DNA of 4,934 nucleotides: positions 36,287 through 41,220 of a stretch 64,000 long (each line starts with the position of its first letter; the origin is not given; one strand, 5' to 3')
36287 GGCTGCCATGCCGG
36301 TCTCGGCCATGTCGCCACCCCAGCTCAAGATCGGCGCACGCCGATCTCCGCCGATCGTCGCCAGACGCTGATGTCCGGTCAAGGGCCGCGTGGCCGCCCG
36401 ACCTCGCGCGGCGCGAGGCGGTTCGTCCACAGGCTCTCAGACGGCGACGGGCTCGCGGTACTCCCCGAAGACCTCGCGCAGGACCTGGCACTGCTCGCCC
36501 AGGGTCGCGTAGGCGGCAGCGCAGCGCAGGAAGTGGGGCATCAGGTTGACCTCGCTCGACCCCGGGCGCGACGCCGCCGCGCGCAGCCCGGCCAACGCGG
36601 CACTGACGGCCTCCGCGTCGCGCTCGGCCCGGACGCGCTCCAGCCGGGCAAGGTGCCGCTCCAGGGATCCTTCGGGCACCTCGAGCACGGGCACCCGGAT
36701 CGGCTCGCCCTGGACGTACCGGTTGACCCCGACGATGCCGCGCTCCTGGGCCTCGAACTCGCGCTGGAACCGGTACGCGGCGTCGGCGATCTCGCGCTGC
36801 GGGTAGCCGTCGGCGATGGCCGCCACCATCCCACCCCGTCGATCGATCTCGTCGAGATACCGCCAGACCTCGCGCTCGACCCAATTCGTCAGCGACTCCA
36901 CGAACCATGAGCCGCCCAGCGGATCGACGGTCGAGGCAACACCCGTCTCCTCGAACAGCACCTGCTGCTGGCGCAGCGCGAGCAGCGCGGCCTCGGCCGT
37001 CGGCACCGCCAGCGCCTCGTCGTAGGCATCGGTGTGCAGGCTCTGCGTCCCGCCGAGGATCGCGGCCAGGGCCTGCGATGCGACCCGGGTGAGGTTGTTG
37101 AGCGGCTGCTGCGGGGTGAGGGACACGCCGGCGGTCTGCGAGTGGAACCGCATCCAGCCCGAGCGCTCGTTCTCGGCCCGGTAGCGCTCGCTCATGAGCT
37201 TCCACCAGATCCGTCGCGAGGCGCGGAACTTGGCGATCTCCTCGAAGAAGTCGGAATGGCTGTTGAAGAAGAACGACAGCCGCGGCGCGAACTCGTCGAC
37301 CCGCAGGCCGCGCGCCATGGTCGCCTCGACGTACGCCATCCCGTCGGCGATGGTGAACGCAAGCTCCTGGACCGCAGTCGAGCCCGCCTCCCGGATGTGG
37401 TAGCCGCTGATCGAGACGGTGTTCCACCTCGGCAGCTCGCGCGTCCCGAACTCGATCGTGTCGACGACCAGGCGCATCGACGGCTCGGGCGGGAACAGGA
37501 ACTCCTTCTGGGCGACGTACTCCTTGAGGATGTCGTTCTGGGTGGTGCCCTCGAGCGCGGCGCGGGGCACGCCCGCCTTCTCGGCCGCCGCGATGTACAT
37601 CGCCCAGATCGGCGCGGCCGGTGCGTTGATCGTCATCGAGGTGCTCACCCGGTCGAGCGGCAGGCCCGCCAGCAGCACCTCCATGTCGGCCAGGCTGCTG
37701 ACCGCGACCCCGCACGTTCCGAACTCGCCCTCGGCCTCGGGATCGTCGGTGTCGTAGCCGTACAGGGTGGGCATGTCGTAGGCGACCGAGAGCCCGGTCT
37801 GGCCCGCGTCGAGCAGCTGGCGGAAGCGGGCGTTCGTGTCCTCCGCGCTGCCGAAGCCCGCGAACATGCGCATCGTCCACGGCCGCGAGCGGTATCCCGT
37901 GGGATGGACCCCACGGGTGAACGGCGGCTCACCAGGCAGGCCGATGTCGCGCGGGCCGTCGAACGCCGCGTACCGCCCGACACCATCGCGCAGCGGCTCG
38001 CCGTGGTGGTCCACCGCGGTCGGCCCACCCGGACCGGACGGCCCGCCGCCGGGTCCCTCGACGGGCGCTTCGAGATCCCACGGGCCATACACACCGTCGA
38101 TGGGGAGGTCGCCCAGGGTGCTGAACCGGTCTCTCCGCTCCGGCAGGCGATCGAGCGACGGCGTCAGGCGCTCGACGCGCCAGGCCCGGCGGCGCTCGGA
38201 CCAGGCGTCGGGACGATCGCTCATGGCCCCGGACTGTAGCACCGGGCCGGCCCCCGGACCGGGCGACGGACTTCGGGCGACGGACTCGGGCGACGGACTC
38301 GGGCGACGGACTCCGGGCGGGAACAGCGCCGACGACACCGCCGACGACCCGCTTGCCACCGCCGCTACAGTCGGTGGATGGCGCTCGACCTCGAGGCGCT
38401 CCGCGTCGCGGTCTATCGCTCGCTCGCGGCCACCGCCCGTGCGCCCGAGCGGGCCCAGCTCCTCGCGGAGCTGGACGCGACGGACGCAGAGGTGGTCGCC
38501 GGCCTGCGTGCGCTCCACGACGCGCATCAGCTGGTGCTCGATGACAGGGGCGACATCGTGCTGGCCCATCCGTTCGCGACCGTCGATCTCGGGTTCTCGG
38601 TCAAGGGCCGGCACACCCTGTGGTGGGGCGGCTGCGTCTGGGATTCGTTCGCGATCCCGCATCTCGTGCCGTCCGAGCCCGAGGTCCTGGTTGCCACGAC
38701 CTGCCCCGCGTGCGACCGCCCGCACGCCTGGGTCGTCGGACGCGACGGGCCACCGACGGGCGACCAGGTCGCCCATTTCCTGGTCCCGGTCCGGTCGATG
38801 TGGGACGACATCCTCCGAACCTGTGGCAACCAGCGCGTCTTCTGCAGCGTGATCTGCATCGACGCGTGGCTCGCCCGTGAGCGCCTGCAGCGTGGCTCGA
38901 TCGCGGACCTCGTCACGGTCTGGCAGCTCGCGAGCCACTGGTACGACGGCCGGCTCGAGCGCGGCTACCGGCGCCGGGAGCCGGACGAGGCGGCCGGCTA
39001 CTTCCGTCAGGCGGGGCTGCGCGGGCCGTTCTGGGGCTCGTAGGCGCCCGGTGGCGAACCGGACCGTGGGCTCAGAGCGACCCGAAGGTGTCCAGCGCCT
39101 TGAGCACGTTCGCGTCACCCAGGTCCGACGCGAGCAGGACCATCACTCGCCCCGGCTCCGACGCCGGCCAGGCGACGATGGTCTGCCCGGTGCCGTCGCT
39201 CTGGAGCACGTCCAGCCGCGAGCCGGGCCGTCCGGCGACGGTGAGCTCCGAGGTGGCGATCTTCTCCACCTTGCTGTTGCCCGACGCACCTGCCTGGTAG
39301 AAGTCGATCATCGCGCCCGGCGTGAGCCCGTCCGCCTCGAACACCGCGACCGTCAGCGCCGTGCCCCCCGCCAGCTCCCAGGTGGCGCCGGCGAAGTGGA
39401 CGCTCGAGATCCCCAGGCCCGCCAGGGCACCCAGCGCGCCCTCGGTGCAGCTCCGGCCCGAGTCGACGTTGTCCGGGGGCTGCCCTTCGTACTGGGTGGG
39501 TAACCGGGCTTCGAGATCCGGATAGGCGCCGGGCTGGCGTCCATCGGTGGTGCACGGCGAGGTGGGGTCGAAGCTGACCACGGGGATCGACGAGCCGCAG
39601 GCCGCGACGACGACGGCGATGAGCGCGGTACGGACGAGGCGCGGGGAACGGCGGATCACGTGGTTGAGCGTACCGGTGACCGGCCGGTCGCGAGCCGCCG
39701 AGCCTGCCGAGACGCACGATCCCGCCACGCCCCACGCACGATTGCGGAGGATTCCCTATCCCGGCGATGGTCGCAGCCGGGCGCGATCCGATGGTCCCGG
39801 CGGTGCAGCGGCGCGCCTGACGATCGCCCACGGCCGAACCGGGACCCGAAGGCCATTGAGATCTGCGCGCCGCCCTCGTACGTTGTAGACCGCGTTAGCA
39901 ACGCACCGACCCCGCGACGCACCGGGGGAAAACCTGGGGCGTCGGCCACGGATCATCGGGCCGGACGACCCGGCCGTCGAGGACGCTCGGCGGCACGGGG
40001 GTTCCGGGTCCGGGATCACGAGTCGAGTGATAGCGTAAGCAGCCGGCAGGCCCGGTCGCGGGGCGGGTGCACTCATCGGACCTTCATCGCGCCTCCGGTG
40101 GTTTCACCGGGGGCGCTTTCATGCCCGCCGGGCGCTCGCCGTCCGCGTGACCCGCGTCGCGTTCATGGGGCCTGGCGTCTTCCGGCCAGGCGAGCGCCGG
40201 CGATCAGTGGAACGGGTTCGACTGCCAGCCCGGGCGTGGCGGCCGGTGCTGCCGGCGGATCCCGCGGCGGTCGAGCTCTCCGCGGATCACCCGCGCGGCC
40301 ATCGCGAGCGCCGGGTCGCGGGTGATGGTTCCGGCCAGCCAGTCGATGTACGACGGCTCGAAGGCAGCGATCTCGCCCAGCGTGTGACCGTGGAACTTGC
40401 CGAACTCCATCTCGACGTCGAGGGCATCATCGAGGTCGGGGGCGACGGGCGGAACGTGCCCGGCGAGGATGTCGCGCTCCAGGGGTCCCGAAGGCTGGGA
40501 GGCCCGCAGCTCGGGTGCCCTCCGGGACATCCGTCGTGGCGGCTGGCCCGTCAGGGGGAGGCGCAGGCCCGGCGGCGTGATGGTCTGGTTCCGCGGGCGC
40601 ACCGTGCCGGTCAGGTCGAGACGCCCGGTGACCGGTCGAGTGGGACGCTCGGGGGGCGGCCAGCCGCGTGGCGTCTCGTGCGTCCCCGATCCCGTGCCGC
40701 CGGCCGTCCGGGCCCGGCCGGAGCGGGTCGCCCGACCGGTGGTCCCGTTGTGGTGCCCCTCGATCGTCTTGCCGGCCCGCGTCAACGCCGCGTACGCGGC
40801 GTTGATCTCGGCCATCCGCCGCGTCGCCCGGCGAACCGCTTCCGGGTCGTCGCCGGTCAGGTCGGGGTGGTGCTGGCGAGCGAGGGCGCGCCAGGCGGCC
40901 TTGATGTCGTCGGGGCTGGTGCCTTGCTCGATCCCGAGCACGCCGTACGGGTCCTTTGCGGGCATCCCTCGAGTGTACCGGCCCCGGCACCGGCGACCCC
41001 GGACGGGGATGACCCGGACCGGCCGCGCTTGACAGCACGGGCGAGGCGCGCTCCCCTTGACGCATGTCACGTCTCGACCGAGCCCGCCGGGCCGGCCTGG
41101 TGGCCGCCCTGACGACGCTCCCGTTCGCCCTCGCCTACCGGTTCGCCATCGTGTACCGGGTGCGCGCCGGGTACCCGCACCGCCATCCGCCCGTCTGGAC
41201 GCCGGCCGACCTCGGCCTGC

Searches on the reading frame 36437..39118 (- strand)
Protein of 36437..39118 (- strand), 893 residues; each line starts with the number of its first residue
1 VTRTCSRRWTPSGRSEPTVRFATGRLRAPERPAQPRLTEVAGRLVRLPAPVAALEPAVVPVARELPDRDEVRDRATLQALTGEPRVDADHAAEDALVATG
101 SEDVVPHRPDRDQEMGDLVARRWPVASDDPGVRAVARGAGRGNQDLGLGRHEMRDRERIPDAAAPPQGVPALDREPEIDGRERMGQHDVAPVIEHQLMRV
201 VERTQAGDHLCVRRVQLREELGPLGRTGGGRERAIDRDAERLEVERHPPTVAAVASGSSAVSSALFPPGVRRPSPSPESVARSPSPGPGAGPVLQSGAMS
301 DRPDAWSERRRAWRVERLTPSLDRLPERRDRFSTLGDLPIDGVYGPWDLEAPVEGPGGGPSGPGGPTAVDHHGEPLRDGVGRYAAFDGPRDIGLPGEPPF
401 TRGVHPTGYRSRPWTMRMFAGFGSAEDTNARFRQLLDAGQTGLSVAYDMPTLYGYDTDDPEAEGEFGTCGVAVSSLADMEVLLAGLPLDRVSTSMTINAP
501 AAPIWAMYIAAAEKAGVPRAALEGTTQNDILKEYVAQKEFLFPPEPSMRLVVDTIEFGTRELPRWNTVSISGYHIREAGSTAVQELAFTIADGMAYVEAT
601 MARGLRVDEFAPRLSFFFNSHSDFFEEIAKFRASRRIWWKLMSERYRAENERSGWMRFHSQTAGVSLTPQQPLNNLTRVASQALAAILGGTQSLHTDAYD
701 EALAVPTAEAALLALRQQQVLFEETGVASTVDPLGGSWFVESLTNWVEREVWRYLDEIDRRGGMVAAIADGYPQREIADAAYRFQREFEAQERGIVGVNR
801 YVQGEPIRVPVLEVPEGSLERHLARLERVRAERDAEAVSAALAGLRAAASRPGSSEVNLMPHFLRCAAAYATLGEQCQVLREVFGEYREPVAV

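Call 35: search_protein_families(library=pfam, proteins=[window:36437-39118:-], max_evalue=0.0001)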
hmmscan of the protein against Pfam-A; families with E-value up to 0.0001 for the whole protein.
window:36437-39118:- (893 aa): 1 family
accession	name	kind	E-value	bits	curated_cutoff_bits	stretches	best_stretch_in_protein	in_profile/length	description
PF01642.28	MM_CoA_mutase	-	1.6e-207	690.6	22.1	1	393-885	26-512/512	Methylmalonyl-CoA mutase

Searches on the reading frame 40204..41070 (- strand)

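Call 42: search_protein_families(library=pfam, proteins=[window:40204-41070:-], max_evalue=0.0001)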
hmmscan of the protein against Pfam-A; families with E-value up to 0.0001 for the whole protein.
window:40204-41070:- (288 aa): 2 families
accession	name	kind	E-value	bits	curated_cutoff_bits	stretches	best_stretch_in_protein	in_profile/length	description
PF00226.36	DnaJ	-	3.9e-12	46.5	27.8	1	40-99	1-56/63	DnaJ domain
PF20600.3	ExoX-like_C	-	6.4e-08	32.3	26.5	1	221-246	1-26/30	Exodeoxyribonuclease X-like C-terminal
